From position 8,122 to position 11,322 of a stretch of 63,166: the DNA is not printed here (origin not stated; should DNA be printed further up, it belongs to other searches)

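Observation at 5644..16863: Four-gene co-directional locus of giant secreted proteins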

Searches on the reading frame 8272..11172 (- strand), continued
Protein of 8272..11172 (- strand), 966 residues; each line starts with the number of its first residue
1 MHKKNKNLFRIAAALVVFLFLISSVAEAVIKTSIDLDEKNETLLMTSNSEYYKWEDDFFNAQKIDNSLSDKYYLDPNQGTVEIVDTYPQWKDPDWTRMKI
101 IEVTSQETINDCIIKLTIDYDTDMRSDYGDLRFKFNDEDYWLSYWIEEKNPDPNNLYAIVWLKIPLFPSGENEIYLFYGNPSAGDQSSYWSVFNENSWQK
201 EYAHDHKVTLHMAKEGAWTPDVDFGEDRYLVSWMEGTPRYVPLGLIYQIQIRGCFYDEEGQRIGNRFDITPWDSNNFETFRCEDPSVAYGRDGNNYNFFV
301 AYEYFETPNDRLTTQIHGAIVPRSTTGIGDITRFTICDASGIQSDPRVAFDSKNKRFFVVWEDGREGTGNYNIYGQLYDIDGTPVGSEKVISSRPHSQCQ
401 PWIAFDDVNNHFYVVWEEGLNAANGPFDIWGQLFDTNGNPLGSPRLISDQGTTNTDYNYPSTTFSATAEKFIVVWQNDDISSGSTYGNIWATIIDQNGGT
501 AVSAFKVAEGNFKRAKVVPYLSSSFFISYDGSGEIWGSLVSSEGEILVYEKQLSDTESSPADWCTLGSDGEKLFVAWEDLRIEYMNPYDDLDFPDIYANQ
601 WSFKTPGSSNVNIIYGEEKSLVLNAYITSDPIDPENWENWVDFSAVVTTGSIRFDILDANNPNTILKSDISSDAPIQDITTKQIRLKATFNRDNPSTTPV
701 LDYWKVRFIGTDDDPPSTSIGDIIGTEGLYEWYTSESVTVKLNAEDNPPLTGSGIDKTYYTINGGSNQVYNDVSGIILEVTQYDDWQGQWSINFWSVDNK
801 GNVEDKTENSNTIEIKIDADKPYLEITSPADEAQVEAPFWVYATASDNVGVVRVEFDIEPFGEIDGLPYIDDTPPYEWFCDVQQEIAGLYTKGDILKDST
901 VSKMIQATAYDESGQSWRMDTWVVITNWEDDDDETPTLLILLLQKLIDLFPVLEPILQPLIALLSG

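Call 81: find_encoding_contigs(protein=P0204, flank=6000, max_places=1)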
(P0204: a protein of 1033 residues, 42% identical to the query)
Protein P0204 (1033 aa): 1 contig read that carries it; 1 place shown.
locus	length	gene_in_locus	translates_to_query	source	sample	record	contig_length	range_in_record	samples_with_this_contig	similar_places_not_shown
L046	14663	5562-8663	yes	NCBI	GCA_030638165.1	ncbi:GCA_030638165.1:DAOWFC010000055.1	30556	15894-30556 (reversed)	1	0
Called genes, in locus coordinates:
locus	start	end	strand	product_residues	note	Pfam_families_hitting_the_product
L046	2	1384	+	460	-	?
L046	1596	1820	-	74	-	-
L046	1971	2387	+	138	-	-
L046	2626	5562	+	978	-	-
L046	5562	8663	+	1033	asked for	PF10102:DUF2341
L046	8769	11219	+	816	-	PF08126:Propeptide_C25 (faint), PF01364:Peptidase_C25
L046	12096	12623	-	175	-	PF13404:HTH_AsnC-type (weak), PF13412:HTH_24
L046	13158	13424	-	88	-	PF00072:Response_reg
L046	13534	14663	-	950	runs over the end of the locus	PF00989:PAS, PF08448:PAS_4, PF13188:PAS_8, PF13426:PAS_9, PF08448:PAS_4, PF13426:PAS_9, PF00989:PAS, PF13426:PAS_9, +19 more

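Call 82: find_encoding_contigs(protein=P0159, flank=6000, max_places=1)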
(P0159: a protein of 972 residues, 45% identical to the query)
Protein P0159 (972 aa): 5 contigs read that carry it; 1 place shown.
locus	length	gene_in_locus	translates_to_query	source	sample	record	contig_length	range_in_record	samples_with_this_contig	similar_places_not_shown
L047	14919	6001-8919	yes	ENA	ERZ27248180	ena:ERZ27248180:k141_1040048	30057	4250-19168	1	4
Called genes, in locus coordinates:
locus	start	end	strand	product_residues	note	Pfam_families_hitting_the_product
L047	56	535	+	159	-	PF00961:LAGLIDADG_1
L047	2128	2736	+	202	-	PF13620:CarboxypepD_reg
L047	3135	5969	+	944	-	-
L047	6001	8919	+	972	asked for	PF10102:DUF2341, PF17957:Big_7 (weak)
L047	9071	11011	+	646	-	PF08126:Propeptide_C25 (weak), PF01364:Peptidase_C25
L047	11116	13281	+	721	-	PF22148:Fervidolysin_NPro-like (weak), PF00082:Peptidase_S8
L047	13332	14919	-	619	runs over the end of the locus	PF05048:NosD, PF13229:Beta_helix, PF18911:PKD_4, PF00801:PKD, PF22352:K319L-like_PKD (weak)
